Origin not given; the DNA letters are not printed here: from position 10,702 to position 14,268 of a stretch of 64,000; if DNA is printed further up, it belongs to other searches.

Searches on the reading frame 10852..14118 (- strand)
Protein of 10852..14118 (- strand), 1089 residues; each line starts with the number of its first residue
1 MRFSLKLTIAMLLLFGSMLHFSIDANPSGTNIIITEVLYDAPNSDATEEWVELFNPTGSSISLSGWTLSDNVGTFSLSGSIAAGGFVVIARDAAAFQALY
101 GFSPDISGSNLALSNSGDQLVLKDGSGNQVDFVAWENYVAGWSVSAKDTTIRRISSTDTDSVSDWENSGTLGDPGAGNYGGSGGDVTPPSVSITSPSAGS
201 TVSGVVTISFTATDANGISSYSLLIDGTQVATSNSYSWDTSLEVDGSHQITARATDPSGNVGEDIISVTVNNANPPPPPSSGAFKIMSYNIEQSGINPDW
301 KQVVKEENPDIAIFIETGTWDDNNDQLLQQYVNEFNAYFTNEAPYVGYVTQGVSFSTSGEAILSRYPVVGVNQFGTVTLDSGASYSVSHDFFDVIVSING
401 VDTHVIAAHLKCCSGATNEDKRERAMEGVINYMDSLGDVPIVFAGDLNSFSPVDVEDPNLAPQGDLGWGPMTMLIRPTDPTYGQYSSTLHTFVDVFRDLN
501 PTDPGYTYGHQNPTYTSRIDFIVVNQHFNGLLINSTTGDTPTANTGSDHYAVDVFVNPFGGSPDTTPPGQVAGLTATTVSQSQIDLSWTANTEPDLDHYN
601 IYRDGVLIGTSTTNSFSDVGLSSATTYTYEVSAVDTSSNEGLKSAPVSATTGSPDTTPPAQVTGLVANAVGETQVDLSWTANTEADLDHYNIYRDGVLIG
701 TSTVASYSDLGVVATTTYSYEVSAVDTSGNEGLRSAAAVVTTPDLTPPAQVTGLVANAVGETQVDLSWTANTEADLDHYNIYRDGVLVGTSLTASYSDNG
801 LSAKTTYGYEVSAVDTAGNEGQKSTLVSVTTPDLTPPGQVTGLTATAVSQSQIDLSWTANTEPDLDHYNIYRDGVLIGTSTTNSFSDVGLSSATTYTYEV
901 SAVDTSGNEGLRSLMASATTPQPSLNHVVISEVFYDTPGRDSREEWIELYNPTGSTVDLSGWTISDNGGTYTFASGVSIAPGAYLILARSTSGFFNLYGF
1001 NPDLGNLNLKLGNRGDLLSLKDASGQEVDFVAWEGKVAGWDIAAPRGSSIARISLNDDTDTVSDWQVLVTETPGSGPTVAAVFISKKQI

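Call 54: search_protein_families(library=pfam, proteins=[window:10852-14118:-], max_evalue=0.00001)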
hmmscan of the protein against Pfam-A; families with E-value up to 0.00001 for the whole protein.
window:10852-14118:- (1089 aa): 7 families
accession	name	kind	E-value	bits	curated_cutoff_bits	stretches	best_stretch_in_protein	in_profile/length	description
PF00932.25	LTD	-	8.4e-48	161.7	34.3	2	922-1034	2-108/109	Lamin Tail Domain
PF00041.27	fn3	-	6.7e-23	81.1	25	1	750-827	2-81/84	Fibronectin type III domain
PF17957.7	Big_7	-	4e-20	72.7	24.1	1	189-252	1-70/70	Bacterial Ig domain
PF18370.7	RGI_lyase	-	5.4e-14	52.8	27.8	0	664-727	9-73/86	Rhamnogalacturonan I lyases beta-sheet domain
PF03372.29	Exo_endo_phos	-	4.4e-08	33.6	24.5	1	287-549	1-225/225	Endonuclease/Exonuclease/phosphatase family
PF25814.1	fn3_SORL1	-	8e-07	29.4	27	0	751-838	5-80/90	SORL1-like, fn3 domain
PF21470.2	BppU-like_C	-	1e-06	29.1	27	0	764-807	8-56/59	Minor structural protein 5-like, C-terminal domain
